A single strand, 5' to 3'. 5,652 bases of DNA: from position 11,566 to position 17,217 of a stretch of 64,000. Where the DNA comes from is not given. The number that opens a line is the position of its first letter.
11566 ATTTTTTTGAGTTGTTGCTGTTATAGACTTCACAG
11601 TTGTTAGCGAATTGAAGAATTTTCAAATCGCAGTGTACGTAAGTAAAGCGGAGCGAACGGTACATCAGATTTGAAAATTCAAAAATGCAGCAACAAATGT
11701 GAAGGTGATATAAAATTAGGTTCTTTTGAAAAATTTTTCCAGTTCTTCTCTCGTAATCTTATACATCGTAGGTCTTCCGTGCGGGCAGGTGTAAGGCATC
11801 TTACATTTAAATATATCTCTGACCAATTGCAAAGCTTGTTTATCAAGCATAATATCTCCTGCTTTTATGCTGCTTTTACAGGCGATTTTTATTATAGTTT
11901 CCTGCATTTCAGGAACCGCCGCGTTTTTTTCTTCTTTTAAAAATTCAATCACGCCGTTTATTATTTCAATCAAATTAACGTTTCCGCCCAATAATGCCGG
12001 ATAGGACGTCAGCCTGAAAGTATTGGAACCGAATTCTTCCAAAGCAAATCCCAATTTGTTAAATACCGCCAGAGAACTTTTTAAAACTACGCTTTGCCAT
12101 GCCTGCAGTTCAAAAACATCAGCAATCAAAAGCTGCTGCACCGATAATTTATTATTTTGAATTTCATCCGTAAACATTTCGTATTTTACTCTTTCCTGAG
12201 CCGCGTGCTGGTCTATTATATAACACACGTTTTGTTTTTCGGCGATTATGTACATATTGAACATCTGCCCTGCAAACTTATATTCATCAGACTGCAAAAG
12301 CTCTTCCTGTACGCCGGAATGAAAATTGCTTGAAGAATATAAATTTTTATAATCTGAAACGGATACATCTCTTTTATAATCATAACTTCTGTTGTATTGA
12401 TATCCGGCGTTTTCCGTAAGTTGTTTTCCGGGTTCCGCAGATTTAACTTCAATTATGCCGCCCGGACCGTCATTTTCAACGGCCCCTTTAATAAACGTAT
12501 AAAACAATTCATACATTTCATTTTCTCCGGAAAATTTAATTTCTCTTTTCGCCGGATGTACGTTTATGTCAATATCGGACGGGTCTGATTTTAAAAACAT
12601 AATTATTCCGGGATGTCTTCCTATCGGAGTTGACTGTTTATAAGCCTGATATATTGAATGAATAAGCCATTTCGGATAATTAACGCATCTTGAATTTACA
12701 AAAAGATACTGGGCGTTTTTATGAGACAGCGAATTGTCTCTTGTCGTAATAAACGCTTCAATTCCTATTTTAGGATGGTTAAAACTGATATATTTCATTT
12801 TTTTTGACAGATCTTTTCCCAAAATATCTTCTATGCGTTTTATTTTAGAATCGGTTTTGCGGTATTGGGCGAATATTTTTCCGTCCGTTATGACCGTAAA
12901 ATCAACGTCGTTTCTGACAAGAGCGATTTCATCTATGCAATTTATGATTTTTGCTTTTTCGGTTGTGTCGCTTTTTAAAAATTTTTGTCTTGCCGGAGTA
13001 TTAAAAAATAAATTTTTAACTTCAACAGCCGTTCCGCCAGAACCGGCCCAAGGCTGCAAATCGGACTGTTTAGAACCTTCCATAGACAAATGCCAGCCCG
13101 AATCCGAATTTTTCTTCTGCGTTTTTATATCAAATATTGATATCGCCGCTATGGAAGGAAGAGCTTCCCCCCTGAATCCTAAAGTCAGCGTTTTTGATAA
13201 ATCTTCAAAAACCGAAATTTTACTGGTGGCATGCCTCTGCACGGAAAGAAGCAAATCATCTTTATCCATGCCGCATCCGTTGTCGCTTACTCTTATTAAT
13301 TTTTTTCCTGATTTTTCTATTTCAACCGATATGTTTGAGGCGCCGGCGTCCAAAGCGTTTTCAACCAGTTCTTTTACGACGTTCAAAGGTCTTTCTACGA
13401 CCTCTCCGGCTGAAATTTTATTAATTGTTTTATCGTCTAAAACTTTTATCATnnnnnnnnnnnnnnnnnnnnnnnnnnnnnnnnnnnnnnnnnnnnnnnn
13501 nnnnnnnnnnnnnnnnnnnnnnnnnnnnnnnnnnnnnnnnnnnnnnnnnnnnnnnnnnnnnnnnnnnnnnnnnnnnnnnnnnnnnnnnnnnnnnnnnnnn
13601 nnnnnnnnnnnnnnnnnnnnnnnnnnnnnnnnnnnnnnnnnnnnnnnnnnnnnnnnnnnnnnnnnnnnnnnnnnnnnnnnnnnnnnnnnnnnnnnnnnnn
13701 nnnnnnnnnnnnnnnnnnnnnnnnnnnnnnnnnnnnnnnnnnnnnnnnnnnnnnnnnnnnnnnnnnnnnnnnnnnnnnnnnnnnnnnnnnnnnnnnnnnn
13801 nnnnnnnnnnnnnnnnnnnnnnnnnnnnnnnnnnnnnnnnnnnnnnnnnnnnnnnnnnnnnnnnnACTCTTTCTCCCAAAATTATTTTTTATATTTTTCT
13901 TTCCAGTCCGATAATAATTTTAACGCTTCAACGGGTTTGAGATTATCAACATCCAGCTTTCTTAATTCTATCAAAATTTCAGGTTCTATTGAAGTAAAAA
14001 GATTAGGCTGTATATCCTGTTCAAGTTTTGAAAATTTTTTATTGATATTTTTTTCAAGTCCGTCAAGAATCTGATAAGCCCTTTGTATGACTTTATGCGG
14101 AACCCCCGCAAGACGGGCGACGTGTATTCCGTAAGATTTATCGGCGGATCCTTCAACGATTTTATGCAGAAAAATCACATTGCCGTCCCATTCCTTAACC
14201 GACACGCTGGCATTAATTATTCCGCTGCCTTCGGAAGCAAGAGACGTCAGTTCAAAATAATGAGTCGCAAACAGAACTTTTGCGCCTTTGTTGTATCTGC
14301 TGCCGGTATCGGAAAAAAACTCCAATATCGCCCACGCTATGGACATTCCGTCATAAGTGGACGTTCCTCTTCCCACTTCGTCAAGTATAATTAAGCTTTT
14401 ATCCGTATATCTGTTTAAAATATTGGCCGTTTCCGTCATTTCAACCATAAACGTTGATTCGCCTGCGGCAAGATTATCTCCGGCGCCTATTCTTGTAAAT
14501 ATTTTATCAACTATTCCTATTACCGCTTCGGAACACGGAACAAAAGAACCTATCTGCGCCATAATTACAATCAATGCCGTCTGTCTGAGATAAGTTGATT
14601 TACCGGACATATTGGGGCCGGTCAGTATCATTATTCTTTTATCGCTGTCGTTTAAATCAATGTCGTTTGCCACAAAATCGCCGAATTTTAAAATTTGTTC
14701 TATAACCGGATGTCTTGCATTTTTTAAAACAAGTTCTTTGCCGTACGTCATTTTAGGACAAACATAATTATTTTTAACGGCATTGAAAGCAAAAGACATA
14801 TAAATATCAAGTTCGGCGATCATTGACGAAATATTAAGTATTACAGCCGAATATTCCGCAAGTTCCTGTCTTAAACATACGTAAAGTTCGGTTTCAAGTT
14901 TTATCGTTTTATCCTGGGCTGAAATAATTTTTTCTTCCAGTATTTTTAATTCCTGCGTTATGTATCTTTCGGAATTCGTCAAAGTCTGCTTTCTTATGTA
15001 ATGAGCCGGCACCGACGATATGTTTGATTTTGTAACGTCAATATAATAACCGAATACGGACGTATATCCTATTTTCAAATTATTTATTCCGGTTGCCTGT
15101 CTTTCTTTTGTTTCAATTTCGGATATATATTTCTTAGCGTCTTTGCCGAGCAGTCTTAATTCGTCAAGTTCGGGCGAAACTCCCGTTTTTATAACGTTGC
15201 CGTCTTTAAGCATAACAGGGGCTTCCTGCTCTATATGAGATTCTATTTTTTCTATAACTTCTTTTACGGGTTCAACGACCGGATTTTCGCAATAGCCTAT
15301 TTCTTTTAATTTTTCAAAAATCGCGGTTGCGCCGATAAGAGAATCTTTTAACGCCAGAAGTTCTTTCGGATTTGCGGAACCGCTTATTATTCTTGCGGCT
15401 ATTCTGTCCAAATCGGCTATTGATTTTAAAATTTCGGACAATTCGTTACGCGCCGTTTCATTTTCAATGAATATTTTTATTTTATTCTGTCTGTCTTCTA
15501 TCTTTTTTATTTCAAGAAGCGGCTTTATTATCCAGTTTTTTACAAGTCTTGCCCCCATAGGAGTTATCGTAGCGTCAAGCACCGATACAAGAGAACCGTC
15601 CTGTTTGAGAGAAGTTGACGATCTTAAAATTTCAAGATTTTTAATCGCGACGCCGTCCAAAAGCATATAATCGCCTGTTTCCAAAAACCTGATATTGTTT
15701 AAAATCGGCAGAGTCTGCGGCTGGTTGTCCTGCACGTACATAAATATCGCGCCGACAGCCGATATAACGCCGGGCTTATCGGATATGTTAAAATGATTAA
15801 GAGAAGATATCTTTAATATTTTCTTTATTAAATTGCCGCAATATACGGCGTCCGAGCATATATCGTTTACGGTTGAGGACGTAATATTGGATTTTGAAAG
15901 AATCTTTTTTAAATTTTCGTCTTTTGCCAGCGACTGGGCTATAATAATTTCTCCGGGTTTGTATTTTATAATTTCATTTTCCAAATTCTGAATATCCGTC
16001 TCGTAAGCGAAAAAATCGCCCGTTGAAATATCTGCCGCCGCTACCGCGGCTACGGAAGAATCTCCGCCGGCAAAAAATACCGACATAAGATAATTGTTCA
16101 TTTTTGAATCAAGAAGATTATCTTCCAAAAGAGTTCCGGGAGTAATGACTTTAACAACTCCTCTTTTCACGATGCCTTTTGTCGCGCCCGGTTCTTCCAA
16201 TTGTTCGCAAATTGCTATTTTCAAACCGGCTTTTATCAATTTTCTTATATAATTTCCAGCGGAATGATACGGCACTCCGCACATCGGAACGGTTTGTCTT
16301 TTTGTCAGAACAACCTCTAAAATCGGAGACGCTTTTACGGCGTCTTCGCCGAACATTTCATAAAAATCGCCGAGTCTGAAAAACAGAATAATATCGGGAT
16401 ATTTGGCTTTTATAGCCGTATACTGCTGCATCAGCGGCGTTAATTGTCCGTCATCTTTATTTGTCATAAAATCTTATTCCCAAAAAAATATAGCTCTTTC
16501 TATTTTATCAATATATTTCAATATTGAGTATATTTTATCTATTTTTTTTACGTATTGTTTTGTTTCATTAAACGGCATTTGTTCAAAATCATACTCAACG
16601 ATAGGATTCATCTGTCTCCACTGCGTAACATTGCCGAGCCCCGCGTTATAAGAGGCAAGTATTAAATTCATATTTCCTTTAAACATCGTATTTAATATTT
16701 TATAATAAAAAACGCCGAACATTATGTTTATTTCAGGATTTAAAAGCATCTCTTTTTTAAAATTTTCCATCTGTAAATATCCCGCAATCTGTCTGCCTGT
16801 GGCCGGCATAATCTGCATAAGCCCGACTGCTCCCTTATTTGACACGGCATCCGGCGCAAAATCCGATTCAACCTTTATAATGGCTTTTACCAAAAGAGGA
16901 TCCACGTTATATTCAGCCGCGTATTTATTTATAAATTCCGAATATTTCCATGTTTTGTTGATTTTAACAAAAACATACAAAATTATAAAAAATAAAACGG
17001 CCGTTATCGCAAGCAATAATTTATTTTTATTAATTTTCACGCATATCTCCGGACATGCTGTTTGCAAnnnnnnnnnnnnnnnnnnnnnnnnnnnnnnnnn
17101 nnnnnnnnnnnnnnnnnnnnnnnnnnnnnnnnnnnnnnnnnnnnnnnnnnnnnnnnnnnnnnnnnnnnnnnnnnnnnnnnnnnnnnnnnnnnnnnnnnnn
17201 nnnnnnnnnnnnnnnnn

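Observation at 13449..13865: PilZ (c-di-GMP receptor) gene embedded in, and translationally coupled within, the mutS-mutL operon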

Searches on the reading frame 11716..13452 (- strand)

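Call 3: search_protein_families(library=pfam, proteins=[window:11716-13452:-], max_evalue=0.01)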
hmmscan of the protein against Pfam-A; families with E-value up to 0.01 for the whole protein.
window:11716-13452:- (578 aa): 5 families
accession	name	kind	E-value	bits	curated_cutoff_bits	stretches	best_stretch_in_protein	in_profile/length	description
PF08676.16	MutL_C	-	5.9e-33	114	25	1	395-533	2-140/142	MutL C terminal dimerisation domain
PF01119.25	DNA_mis_repair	-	7e-27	93.9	26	1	207-324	1-117/119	DNA mismatch repair protein, C-terminal domain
PF13589.12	HATPase_c_3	-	2.8e-10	40.8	25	1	24-125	5-106/137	Histidine kinase-, DNA gyrase B-, and HSP90-like ATPase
PF02518.31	HATPase_c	-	5.9e-09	36.8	26.4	1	21-76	5-63/111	Histidine kinase-, DNA gyrase B-, and HSP90-like ATPase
PF24392.2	Parb-CE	-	0.0044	17.4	23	0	435-511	24-97/147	ParB CE domain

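Call 4: search_protein_families(library=ncbifam, proteins=[window:11716-13452:-], max_evalue=0.01)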
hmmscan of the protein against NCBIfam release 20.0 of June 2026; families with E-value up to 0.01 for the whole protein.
window:11716-13452:- (578 aa): 14 families
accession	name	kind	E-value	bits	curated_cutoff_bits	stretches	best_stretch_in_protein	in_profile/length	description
TIGR00585.2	mutl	equivalog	2.6e-147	492.1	180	2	2-336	1-331/555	DNA mismatch repair endonuclease MutL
NF000950.0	PRK00095.1-3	equivalog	2.4e-139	465.7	756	2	2-327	4-327/641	DNA mismatch repair endonuclease MutL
NF000949.0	PRK00095.1-2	equivalog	4.3e-132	442.3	750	2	2-328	7-328/634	DNA mismatch repair endonuclease MutL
NF000953.0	PRK00095.2-4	equivalog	5.7e-130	435.1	693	2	2-341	3-344/611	DNA mismatch repair endonuclease MutL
NF000952.0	PRK00095.2-2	subfamily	8.9e-125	417.5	840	2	2-327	3-329/623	DNA mismatch repair endonuclease MutL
NF000948.0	PRK00095.1-1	equivalog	2.9e-104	350.2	701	2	2-333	3-337/625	DNA mismatch repair endonuclease MutL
NF000951.0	PRK00095.2-1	equivalog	3.1e-91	306.7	391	1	2-577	5-549/559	DNA mismatch repair endonuclease MutL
NF000954.0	PRK00095.2-5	equivalog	1.7e-69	234.8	937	1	2-491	7-511/588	DNA mismatch repair endonuclease MutL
NF050001.1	restrict_BbrUII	equivalog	7.8e-08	31.3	550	1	25-67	24-64/659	BbrUII/HgiDII family restriction enzyme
TIGR02916.1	PEP_his_kin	equivalog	0.00028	19.6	300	1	21-64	579-625/679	XrtA/PEP-CTERM system histidine kinase PrsK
NF003218.0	PRK04184.1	equivalog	0.00073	18.2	274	1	24-66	39-90/539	DNA topoisomerase VI subunit B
NF047352.1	P_loop_sacsin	domain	0.00081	19.8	50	1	25-68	3-43/80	sacsin N-terminal ATP-binding-like domain-containing protein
NF040750.1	tetrathio_HK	equivalog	0.0015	17.1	750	1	25-78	460-514/555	tetrathionate respiration histidine kinase TtrS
NF008298.1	PRK11086.1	subfamily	0.0073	14.8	520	1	3-66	405-473/529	DcuS/MalK family sensor histidine kinase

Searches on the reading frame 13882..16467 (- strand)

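Call 3: search_protein_families(library=pfam, proteins=[window:13882-16467:-], max_evalue=0.01)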
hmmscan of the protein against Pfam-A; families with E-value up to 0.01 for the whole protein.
window:13882-16467:- (861 aa): 7 families
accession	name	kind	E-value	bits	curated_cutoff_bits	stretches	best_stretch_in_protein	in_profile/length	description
PF00488.27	MutS_V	-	1.3e-82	276.8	30.2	1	613-805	1-188/188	MutS domain V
PF05192.23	MutS_III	-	5.9e-43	147.9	34.1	1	274-560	2-194/194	MutS domain III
PF01624.25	MutS_I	-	1e-41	142.1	20.6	1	10-116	1-112/113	MutS domain I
PF05190.23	MutS_IV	-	6.6e-29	100.5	22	1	429-519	1-91/92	MutS family domain IV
PF05188.22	MutS_II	-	2.1e-15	57.7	25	1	125-254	1-130/133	MutS domain II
PF13173.12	AAA_14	-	0.00059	20.3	27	0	610-645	2-28/129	AAA domain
PF13514.12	AAA_27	-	0.0014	18.7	22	1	592-628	8-44/206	AAA domain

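Call 4: search_protein_families(library=ncbifam, proteins=[window:13882-16467:-], max_evalue=0.01)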
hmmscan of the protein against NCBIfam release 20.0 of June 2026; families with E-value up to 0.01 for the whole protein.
window:13882-16467:- (861 aa): 4 families
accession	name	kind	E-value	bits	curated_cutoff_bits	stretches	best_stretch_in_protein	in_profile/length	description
NF003810.1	PRK05399.1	equivalog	1.2e-299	996.6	480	1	9-805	1-793/793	DNA mismatch repair protein MutS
TIGR01070.1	mutS1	equivalog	1.5e-276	920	641.7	1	9-856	1-839/840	DNA mismatch repair protein MutS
TIGR01069.2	mutS2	equivalog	4.7e-57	193.9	400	1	300-818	21-528/790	endonuclease MutS2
NF052383.1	ATPase_KamC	equivalog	2.8e-51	174.9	300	1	300-741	12-432/508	lysine 5,6-aminomutase reactivase ATPase KamC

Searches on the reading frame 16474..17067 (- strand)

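Call 87: search_protein_families(library=pfam, proteins=[window:16474-17067:-], max_evalue=0.0001)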
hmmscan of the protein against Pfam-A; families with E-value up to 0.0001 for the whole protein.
window:16474-17067:- (197 aa): 1 family
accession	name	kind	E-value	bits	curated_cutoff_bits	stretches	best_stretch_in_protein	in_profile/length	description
PF01464.25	SLT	-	7.3e-30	103.4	21.3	1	45-154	2-108/117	Transglycosylase SLT domain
